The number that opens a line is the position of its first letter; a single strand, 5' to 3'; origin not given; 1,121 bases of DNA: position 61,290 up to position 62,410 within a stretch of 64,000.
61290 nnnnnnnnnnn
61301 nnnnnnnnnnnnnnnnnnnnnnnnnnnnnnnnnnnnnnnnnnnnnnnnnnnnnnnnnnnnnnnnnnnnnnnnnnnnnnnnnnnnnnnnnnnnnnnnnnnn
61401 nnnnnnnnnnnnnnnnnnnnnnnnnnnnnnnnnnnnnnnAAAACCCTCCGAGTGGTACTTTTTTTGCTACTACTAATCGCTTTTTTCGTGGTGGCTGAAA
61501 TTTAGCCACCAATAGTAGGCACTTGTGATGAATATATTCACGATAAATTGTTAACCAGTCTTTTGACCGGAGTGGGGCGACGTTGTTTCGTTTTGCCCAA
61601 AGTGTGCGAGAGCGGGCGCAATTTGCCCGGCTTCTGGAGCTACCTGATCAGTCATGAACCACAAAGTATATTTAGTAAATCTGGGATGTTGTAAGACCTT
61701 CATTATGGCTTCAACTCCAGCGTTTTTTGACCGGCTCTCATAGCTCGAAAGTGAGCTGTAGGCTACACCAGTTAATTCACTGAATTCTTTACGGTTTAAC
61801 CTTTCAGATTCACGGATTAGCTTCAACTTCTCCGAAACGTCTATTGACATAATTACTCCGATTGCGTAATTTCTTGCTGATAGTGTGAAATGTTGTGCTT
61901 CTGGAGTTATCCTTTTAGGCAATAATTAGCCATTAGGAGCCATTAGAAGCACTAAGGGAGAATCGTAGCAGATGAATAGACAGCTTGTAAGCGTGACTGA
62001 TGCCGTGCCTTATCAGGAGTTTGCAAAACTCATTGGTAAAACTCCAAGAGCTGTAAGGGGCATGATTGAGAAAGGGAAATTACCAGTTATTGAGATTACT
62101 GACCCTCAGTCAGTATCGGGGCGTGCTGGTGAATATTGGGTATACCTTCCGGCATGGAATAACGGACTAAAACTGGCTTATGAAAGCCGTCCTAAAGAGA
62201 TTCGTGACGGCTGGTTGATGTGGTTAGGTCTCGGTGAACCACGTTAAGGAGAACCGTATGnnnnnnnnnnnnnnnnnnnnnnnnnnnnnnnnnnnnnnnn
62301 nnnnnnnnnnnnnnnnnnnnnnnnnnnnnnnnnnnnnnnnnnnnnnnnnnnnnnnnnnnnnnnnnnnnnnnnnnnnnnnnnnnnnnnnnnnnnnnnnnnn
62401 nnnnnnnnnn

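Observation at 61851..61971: Prophage lysis/lysogeny switch region with 10-bp-phased direct repeats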

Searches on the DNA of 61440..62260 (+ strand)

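Call 3: search_dna_similar(query=window:61440-62260:+, collection=phages, mode=distant, max_rows=30)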
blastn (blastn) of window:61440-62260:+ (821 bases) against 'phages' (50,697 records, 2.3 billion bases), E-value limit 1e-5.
Records with a match: 89; places in all: 89; records where one place covers at least 80% of the query: 25.
Best place of each record, by identity: >=99% 1; 60-80% 88.
By first word of the organism name: Klebsiella 27; Escherichia 23; Peduovirus 17; Yersinia 12; Salmonella 6; Bacteriophage 2; Enterobacteria 2.
By host as written in the record: Klebsiella pneumoniae 23; - 16; Escherichia coli 9; Yersinia pestis EV76-CN 8; Escherichia coli DSM 12242 5; Yersinia pestis 4; Salmonella sp. 4; Escherichia coli DE048 4; and 10 more.
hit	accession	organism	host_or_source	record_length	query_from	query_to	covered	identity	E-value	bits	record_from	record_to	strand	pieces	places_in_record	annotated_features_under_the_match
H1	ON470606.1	Escherichia phage vB_EcoM-720R8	Escherichia coli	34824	1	821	100%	99.9%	0e+0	1475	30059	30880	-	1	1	immunity repressor protein | Cox protein | hypothetical protein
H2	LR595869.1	Peduovirus P22H4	-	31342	1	821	100%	76.9%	4e-163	581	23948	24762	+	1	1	C protein | Cox | FIG00641185: hypothetical protein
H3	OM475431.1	Escherichia phage 9W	Escherichia coli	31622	1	821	100%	76.9%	4e-163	581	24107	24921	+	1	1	Cox protein | hypothetical protein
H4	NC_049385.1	Peduovirus P22H4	-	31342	1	821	100%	76.9%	4e-163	581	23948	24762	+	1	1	transcriptional regulator | Cox-like excisionase and repressor | FIG00641185: hypothetical protein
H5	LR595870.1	Peduovirus P22H1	-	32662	1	821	100%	76.8%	5e-162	576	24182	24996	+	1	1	Cox | FIG00641185: hypothetical protein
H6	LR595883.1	Peduovirus P24C9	-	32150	1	821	100%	76.8%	5e-162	576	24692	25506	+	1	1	C protein | Cox | FIG00641185: hypothetical protein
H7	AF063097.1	Bacteriophage P2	Escherichia coli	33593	1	821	100%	76.8%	5e-162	576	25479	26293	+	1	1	C: gpC | cox: Cox | O1 repressor binding site | O2 repressor binding site | minus_35_signal (x2) | and 2 other names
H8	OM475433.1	Escherichia phage 10W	Escherichia coli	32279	1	821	100%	76.8%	5e-162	576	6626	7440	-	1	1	Cox protein | hypothetical protein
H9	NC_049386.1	Peduovirus P22H1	-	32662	1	821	100%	76.8%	5e-162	576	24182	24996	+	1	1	Cox-like excisionase and repressor | FIG00641185: hypothetical protein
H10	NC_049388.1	Peduovirus P24C9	-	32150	1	821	100%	76.8%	5e-162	576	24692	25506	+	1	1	transcriptional regulator | Cox-like excisionase and repressor | FIG00641185: hypothetical protein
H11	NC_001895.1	Bacteriophage P2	Escherichia coli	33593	1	821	100%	76.8%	5e-162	576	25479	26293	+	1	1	C: transcriptional regulator | cox: Cox-like excisionase and repressor | O1 repressor binding site | O2 repressor binding site | minus_35_signal (x2) | and 2 other names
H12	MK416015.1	Klebsiella phage ST16-OXA48phi5.4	Klebsiella pneumoniae ST16-OXA48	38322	69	805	90%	73.2%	8e-115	420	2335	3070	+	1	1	XRE family transcriptional regulator | regulatory protein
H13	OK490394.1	Klebsiella phage Kp4845-1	Klebsiella pneumoniae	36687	69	805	90%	73.2%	8e-115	420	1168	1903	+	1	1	record has no annotation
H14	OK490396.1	Klebsiella phage Kp4846-1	Klebsiella pneumoniae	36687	69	805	90%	73.2%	8e-115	420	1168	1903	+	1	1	record has no annotation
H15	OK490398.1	Klebsiella phage Kp4847-1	Klebsiella pneumoniae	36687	69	805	90%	73.2%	8e-115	420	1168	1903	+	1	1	record has no annotation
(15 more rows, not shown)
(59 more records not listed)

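Call 6: get_annotated_region(hit=H7, flank=300)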
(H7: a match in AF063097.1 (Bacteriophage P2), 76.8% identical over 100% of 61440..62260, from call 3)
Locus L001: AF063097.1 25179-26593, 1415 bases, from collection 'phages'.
description: Bacteriophage P2, complete genome.
organism: Bacteriophage P2 (NCBI taxid 2905681)
taxonomy: Viruses; Duplodnaviria; Heunggongvirae; Uroviricota; Caudoviricetes; Peduoviridae; Peduovirus; Peduovirus P2
host: Escherichia coli; source: -; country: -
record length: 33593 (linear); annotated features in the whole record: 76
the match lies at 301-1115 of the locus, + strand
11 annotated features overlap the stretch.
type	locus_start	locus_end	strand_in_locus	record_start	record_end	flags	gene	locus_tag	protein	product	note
CDS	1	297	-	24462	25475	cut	int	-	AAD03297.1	Int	integrase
CDS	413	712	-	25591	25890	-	C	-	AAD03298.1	gpC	immunity repressor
regulatory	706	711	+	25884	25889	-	-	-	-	minus_35_signal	early promoter Pe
misc_feature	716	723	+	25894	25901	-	-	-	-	-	O1 repressor binding site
regulatory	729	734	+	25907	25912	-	-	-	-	minus_10_signal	early promoter Pe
misc_feature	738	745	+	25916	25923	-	-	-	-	-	O2 repressor binding site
regulatory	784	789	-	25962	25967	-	-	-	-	minus_10_signal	Pc promoter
regulatory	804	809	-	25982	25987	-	-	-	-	minus_35_signal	Pc promoter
CDS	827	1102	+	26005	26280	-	cox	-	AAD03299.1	Cox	repressor of Pc; required for prophage excision; inhibits integration; activates P11 promoter of satellite phage P4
CDS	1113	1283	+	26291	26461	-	orf78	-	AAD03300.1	Orf78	-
CDS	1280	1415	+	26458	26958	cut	B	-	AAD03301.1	gpB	essential protein; DNA replication; required for lagging strand synthesis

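Call 7: get_annotated_region(hit=H1, flank=1500)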
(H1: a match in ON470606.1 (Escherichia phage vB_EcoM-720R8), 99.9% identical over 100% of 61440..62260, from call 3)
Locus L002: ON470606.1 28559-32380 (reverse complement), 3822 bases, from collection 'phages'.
description: Escherichia phage vB_EcoM-720R8, partial genome.
organism: Escherichia phage vB_EcoM-720R8 (NCBI taxid 2946095)
taxonomy: Viruses; Duplodnaviria; Heunggongvirae; Uroviricota; Caudoviricetes; Peduoviridae; Peduovirus
host: Escherichia coli; source: -; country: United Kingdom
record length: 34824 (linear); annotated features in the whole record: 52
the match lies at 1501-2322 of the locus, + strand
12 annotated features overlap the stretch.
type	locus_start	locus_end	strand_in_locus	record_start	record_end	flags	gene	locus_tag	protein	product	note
CDS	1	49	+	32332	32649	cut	-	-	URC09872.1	putative protein YegR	Uncharacterized protein YegR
CDS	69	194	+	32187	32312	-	-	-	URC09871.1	hypothetical protein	-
CDS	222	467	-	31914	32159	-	-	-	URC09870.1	hypothetical protein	-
CDS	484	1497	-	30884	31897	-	-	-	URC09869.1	integrase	-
CDS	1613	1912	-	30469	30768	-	-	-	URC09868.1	immunity repressor protein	immunity repressor protein GpC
CDS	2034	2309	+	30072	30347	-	-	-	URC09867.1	Cox protein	Cox (control of excision) protein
CDS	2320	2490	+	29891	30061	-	-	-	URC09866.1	hypothetical protein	Orf78 protein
CDS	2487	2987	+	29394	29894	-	-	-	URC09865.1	replication protein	replication protein GpB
CDS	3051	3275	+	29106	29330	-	-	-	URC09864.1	hypothetical protein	Orf80 protein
CDS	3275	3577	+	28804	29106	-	-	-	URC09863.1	DUF5405 domain-containing protein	-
CDS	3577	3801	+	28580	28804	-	-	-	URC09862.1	TraR/YbiI family protein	-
CDS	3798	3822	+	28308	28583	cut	-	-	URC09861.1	replication initiation protein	-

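Call 23: search_dna_similar(query=window:61790-62000:+, collection=ecoli_genomes, mode=near, max_rows=30, rows=spread)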
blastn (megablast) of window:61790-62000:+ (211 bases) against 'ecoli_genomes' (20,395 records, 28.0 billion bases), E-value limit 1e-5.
Records with a match: 349; places in all: 350; records where one place covers at least 80% of the query: 349.
Genomes with a match: 348 of 5426; with a place that covers at least 80% of the query: 348. Places per genome that has any: lowest 1, median 1, highest 2. On chromosomes: 347 places; on plasmids: 3.
Best place of each record, by identity: >=99% 334; 95-99% 15.
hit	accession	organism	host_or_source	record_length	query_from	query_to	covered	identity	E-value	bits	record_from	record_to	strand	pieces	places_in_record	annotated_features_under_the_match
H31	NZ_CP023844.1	Escherichia coli strain 4/1-1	Homo sapiens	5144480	1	211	100%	100.0%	1e-105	390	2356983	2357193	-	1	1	helix-turn-helix domain-containing protein | regulatory phage cox family protein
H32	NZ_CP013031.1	Escherichia coli strain H1827/12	Homo sapiens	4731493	1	211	100%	100.0%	1e-105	390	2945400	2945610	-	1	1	helix-turn-helix domain-containing protein | regulatory phage cox family protein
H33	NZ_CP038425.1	Escherichia coli O157:H7 strain 2571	bovine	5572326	1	211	100%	100.0%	1e-105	390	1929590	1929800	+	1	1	helix-turn-helix domain-containing protein | regulatory phage cox family protein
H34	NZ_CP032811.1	Escherichia coli strain ERL03-1416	water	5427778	1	211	100%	100.0%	1e-105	390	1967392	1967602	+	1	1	helix-turn-helix domain-containing protein | regulatory phage cox family protein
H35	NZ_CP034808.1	Escherichia coli strain 08-3914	missing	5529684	1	211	100%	100.0%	1e-105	390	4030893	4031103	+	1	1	helix-turn-helix domain-containing protein | regulatory phage cox family protein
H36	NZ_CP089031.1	Escherichia coli strain 7386Nal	not applicable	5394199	1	211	100%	100.0%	1e-105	390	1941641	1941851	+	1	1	helix-turn-helix domain-containing protein | regulatory phage cox family protein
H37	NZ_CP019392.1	Escherichia coli strain XH992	Homo sapiens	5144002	1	211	100%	100.0%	1e-105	390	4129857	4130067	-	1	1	helix-turn-helix domain-containing protein | regulatory phage cox family protein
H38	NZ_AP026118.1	Escherichia coli strain CEC13004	Homo sapiens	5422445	1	211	100%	100.0%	1e-105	390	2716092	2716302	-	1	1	helix-turn-helix domain-containing protein | regulatory phage cox family protein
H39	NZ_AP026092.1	Escherichia coli strain 27_141091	Homo sapiens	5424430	1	211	100%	100.0%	1e-105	390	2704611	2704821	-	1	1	helix-turn-helix domain-containing protein | regulatory phage cox family protein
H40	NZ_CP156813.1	Escherichia coli strain PKF8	Milvus migrans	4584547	1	211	100%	100.0%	1e-105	390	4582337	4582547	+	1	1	helix-turn-helix domain-containing protein | regulatory phage cox family protein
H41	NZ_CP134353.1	Escherichia coli strain TUM17668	Homo sapiens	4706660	1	211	100%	100.0%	1e-105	390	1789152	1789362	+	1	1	helix-turn-helix domain-containing protein | regulatory phage cox family protein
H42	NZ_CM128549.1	Escherichia coli strain MMC-J-0020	Homo sapiens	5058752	1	211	100%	100.0%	1e-105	390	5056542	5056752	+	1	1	helix-turn-helix domain-containing protein | regulatory phage cox family protein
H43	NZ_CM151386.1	Escherichia coli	Homo sapiens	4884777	1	211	100%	100.0%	1e-105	390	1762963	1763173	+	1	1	helix-turn-helix domain-containing protein | regulatory phage cox family protein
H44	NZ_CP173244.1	Escherichia coli strain SRY157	Homo sapiens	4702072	1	211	100%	100.0%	1e-105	390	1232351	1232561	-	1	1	helix-turn-helix domain-containing protein | regulatory phage cox family protein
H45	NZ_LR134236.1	Escherichia coli strain NCTC9008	missing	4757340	1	211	100%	100.0%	1e-105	390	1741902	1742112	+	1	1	helix-turn-helix domain-containing protein | regulatory phage cox family protein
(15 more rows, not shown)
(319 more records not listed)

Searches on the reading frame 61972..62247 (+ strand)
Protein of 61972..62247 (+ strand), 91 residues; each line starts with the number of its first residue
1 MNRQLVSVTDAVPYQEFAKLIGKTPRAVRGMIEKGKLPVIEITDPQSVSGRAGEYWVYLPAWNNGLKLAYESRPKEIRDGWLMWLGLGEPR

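Call 24: search_dna_similar(query=window:61972-62247:+, collection=phages, mode=protein, max_rows=50, rows=spread)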
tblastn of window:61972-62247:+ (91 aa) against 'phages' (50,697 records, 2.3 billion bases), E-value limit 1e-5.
Records with a match: 87; places in all: 87; records where one place covers at least 80% of the query: 37.
Best place of each record, by identity: >=99% 1; 80-90% 24; <60% 62.
By first word of the organism name: Escherichia 21; Klebsiella 14; Yersinia 14; Peduovirus 13; Salmonella 13; Bacteriophage 4; Enterobacter 3; Xuanwuvirus 2; Enterobacteria 2; Citrobacter 1.
By host as written in the record: - 22; Klebsiella pneumoniae 12; Yersinia pestis EV76-CN 8; Escherichia coli 7; Escherichia coli DSM 12242 5; Salmonella sp. 4; Yersinia pestis 3; Klebsiella pneumoniae ST16-OXA48 2; and 14 more.
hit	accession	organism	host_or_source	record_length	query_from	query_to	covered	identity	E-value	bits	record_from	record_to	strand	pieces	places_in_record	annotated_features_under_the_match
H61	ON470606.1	Escherichia phage vB_EcoM-720R8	Escherichia coli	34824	1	91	100%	100.0%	2e-54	186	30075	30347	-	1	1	Cox protein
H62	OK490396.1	Klebsiella phage Kp4846-1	Klebsiella pneumoniae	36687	1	90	99%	88.9%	6e-49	170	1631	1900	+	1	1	record has no annotation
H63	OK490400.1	Klebsiella phage Kp4848-1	Klebsiella pneumoniae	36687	1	90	99%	88.9%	6e-49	170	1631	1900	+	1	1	record has no annotation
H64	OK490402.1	Klebsiella phage Kp4849-1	Klebsiella pneumoniae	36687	1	90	99%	88.9%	6e-49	170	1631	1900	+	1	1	record has no annotation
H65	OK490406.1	Klebsiella phage Kp4851-1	Klebsiella pneumoniae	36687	1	90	99%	88.9%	6e-49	170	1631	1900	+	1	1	record has no annotation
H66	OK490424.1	Klebsiella phage Kp4868-1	Klebsiella pneumoniae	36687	1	90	99%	88.9%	6e-49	170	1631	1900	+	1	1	record has no annotation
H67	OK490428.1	Klebsiella phage Kp4870-1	Klebsiella pneumoniae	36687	1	90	99%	88.9%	6e-49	170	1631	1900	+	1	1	record has no annotation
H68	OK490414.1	Klebsiella phage Kp4861-1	Klebsiella pneumoniae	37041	1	90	99%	88.9%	6e-49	170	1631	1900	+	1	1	record has no annotation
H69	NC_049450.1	Klebsiella phage ST16-OXA48phi5.4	Klebsiella pneumoniae ST16-OXA48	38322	1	90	99%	88.9%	6e-49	170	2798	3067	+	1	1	Cox-like excisionase and repressor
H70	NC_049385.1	Peduovirus P22H4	-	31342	1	91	100%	83.5%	5e-46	162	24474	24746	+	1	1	Cox-like excisionase and repressor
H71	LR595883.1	Peduovirus P24C9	-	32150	1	91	100%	83.5%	5e-46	162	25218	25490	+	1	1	Cox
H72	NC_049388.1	Peduovirus P24C9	-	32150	1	91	100%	83.5%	5e-46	162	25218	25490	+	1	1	Cox-like excisionase and repressor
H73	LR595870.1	Peduovirus P22H1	-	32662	1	91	100%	83.5%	5e-46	162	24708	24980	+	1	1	Cox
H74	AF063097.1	Bacteriophage P2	Escherichia coli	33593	1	91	100%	83.5%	5e-46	162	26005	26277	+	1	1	cox: Cox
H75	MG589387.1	Enterobacter phage phiT5282H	Enterobacter cloacae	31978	4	87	92%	50.0%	2e-21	92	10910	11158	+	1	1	hypothetical protein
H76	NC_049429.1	Enterobacter phage phiT5282H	Enterobacter cloacae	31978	4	87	92%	50.0%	2e-21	92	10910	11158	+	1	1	Cox-like excisionase and repressor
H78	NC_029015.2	Salmonella phage SEN4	Salmonella enterica subsp. salamae ...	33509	4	87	92%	48.8%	5e-21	91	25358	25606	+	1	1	Cox-like excisionase and repressor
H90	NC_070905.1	Peduovirus P2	-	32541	10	81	79%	45.8%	2e-13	69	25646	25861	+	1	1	transcriptional regulator | tail fiber protein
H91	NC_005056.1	Escherichia phage Wphi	Escherichia coli W strain ATCC9637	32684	10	81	79%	45.8%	2e-13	69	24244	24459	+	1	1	cox: Cox-like excisionase and repressor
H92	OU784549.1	Peduovirus P2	-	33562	10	81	79%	45.8%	2e-13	69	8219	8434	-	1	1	hypothetical protein (x2)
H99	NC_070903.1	Escherichia phage P2_AC1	-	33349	10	81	79%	45.8%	2e-12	66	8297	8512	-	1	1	transcriptional regulator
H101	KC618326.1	Escherichia phage P2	Escherichia coli O157:H43 str. T22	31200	10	81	79%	45.8%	2e-12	66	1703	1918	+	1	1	Cox | hypothetical protein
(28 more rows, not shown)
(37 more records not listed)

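Call 26: get_annotated_region(hit=H69, flank=700)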
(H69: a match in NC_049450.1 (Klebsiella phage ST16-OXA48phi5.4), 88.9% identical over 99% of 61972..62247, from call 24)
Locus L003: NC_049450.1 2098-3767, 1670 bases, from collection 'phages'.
description: Klebsiella phage ST16-OXA48phi5.4, complete genome.
organism: Klebsiella phage ST16-OXA48phi5.4 (NCBI taxid 2510483)
taxonomy: Viruses; Duplodnaviria; Heunggongvirae; Uroviricota; Caudoviricetes; Peduoviridae; Reipivirus; Reipivirus ST16OXA48phi54
host: Klebsiella pneumoniae ST16-OXA48; source: -; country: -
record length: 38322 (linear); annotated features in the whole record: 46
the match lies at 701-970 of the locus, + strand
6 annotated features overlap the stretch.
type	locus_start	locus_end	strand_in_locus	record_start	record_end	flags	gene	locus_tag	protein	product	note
CDS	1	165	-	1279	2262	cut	-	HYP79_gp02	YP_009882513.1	integrase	-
CDS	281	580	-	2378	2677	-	-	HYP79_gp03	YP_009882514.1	transcriptional regulator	-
CDS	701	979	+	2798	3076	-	-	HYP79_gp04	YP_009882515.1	Cox-like excisionase and repressor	Regulatory phage protein cox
CDS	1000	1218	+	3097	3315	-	-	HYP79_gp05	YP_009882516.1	hypothetical protein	hypothetical protein, DUF4761 domain-containing protein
CDS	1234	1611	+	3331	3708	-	-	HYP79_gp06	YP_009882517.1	hypothetical protein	-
CDS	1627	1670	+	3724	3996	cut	-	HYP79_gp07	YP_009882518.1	hypothetical protein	-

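Call 27: get_annotated_region(hit=H91, flank=700)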
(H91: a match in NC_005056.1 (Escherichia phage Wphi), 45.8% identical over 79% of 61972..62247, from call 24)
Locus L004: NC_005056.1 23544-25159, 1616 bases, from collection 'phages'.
description: Escherichia phage Wphi, complete genome.
organism: Escherichia phage Wphi (NCBI taxid 2681595)
taxonomy: Viruses; Duplodnaviria; Heunggongvirae; Uroviricota; Caudoviricetes; Peduoviridae; Peduovirus; Peduovirus Wphi
host: Escherichia coli W strain ATCC9637; source: -; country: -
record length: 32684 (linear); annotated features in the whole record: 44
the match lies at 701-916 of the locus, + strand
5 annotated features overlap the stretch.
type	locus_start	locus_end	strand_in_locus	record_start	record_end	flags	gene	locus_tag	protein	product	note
CDS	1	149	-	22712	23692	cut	-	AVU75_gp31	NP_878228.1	integrase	-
CDS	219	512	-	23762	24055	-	C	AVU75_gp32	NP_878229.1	transcriptional regulator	immunity repressor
CDS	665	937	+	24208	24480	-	cox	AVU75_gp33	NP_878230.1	Cox-like excisionase and repressor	repressor of Pc; immunity control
CDS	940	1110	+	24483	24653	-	-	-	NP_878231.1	gp78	similar to P2 orf 78; orf78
CDS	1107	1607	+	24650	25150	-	B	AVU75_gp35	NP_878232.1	gpB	similar to P2 B; DNA replication; required for lagging strand synthesis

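Call 28: get_annotated_region(hit=H76, flank=700)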
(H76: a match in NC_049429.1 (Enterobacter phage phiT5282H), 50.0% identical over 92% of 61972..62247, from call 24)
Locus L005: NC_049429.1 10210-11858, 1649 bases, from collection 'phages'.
description: Enterobacter phage phiT5282H, complete genome.
organism: Enterobacter phage phiT5282H (NCBI taxid 2340712)
taxonomy: Viruses; Duplodnaviria; Heunggongvirae; Uroviricota; Caudoviricetes; Peduoviridae; Novemvirus; Novemvirus T5282H
host: Enterobacter cloacae; source: -; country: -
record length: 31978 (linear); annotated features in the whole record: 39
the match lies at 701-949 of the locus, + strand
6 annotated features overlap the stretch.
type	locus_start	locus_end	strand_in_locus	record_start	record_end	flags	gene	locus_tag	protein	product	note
CDS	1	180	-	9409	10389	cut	xerC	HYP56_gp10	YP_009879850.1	integrase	Tyrosine recombinase XerC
CDS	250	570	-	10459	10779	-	-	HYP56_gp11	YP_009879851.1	transcriptional regulator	-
CDS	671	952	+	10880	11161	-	-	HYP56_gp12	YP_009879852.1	Cox-like excisionase and repressor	-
CDS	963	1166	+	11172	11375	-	-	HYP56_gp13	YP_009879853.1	hypothetical protein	-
CDS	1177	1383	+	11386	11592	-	-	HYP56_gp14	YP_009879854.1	DUF4761 family protein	-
CDS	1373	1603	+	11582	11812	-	-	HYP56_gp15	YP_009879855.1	cell division inhibitor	-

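Call 29: get_annotated_region(hit=H78, flank=700)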
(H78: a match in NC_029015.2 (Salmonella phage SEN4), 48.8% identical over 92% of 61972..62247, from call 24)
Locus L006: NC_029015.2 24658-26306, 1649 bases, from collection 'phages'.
description: Salmonella phage SEN4, complete genome.
organism: Salmonella phage SEN4 (NCBI taxid 1647465)
taxonomy: Viruses; Duplodnaviria; Heunggongvirae; Uroviricota; Caudoviricetes; Peduoviridae; Senquatrovirus; Senquatrovirus SEN4
host: Salmonella enterica subsp. salamae 200/01 II; source: feces; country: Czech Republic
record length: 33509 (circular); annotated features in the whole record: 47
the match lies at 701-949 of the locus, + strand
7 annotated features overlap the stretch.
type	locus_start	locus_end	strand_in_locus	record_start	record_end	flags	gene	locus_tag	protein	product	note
CDS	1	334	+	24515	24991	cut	-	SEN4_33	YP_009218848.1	hypothetical protein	-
CDS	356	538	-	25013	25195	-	-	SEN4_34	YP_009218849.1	hypothetical protein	-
CDS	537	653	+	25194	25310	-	-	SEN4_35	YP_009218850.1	hypothetical protein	-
CDS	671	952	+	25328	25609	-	-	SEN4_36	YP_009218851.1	Cox-like excisionase and repressor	-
CDS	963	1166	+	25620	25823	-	-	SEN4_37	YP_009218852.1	hypothetical protein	-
CDS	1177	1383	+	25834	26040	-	-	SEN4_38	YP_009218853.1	DUF4761 family protein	-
CDS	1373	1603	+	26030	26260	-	-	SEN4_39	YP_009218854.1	cell division inhibitor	-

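Call 42: find_related_loci(query=window:61972-62244:+, collection=viral_contigs, flank=800)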
Query window:61972-62244:+ (91 aa) in viral_contigs; peptide patterns used: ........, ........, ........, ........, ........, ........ (x = any residue, [..] = any of these).
375 stretches matched a pattern; 365 encode a relative of the query (tblastn E <= 1e-3); the best 80 are kept; 80 distinct loci.
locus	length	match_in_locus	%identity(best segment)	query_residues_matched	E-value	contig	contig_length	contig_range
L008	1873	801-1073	100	1-91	2e-58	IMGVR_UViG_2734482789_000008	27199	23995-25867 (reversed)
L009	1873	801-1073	100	1-91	2e-58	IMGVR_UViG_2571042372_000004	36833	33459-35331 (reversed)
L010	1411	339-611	100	1-91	2e-59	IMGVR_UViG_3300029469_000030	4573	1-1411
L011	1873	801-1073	100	1-91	2e-58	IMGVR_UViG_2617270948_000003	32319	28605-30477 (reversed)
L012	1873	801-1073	100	1-91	2e-58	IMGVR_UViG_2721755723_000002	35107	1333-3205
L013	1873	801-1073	100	1-91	2e-58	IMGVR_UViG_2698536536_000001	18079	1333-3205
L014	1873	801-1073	100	1-91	2e-58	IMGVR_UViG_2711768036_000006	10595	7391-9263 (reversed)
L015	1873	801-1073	100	1-91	2e-58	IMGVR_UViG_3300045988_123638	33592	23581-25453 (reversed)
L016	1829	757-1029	100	1-91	7e-59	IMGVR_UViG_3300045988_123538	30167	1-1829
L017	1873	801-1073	100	1-91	2e-58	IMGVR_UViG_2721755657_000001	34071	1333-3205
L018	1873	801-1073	100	1-91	2e-58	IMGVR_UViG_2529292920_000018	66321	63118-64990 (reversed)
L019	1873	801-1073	100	1-91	2e-58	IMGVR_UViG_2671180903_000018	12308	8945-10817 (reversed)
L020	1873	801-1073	100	1-91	2e-58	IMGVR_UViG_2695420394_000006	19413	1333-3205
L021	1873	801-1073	100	1-91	2e-58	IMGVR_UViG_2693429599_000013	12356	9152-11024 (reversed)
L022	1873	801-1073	100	1-91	2e-58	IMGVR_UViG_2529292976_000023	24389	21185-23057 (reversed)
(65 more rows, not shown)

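Call 55: search_protein_families(library=pfam, proteins=[window:61972-62247:+])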
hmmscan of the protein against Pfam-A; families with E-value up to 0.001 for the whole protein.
window:61972-62247:+ (91 aa): 1 family
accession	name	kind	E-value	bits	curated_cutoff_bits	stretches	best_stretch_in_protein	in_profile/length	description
PF10743.14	Phage_Cox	-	1.7e-42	143.6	27.5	1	3-87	3-87/87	Regulatory phage protein cox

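Call 56: search_solved_structures(query=window:61972-62244:+, show_alignments=1)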
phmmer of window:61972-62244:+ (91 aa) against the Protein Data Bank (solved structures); distinct sequences matched with E-value up to 0.001: 1.
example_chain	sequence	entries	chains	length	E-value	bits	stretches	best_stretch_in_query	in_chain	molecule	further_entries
4lhf_A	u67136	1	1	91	6.3e-51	173.5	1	1-91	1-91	Regulatory protein cox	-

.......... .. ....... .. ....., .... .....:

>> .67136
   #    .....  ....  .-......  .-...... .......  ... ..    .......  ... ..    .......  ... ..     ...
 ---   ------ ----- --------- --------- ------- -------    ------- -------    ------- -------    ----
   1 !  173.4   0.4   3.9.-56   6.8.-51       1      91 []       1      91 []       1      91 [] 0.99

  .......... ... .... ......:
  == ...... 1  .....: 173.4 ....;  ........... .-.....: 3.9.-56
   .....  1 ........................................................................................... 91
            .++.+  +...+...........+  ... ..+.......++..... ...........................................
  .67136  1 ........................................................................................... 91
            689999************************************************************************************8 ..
